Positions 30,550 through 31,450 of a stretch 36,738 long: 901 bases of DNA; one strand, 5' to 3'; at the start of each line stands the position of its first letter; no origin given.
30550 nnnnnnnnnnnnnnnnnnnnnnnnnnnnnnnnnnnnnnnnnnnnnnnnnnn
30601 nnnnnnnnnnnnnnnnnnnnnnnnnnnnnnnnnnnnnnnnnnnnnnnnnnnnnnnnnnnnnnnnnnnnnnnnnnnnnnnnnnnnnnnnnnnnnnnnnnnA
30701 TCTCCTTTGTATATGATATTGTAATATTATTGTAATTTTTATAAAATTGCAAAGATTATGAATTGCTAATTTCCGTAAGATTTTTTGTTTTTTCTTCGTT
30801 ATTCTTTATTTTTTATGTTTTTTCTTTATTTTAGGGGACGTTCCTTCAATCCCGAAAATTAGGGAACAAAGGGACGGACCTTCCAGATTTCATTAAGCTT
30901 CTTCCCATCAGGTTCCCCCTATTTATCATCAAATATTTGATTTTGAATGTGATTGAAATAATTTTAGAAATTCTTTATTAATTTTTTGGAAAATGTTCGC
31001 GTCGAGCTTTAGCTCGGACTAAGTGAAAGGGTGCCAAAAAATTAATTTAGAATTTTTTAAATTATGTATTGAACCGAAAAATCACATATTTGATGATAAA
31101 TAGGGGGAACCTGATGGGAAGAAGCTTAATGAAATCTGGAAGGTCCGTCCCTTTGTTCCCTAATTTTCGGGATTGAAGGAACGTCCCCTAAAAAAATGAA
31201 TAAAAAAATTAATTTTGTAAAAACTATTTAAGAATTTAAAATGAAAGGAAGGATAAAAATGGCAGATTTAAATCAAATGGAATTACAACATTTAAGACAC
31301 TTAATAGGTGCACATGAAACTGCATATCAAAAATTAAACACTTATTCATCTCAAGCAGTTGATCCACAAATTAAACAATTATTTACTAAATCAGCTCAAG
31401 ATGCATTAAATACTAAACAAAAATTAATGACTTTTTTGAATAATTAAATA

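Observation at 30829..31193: Element B: 106-bp perfect inverted arms in a divergent promoter region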

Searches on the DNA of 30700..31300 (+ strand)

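Call 9: search_dna_similar(query=window:30780-31242:+, collection=plasmids, mode=distant)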
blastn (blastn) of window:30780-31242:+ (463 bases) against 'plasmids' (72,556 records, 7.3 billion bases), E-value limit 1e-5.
No match.

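Call 10: search_dna_similar(query=window:30780-31242:+, collection=phages, mode=distant)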
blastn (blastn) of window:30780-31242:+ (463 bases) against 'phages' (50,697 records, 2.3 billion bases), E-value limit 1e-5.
No match.

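Call 38: search_rna_families(source=window, start=30700, end=31300, threshold=evalue, max_evalue=1)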
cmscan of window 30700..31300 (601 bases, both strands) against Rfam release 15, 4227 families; matches with E-value up to 1: 8.
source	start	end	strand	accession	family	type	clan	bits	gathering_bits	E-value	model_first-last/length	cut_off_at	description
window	30873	31149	-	RF04209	MIR7533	Gene; miRNA;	-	110.1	230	1.4e-23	1-249/249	no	MIR7533 microRNA precursor family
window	30873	31149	+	RF04209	MIR7533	Gene; miRNA;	-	107.2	230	6.9e-23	1-249/249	no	MIR7533 microRNA precursor family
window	30889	31133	-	RF04133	MIR2646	Gene; miRNA;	-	71.2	245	3.9e-15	1-256/256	no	MIR2646 microRNA precursor family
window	30885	31137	-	RF04205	MIR2606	Gene; miRNA;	-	50.8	139.7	7.1e-07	1-165/165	no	MIR2606 microRNA precursor family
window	30904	31118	-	RF03743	MIR7696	Gene; miRNA;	-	32.8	83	0.00022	1-88/88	no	MIR7696 microRNA precursor family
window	30964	31059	+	RF04228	MIR6140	Gene; miRNA;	-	27.2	140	0.0071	1-165/165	no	MIR6140 microRNA precursor family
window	30960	31063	-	RF04134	MIR7504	Gene; miRNA;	-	19.8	83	0.95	1-124/124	no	MIR7504 microRNA precursor family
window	31105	31229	+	RF02731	JA03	Gene; sRNA;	-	17.4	44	0.17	1-274/274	no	Aggregatibacter sRNA JA03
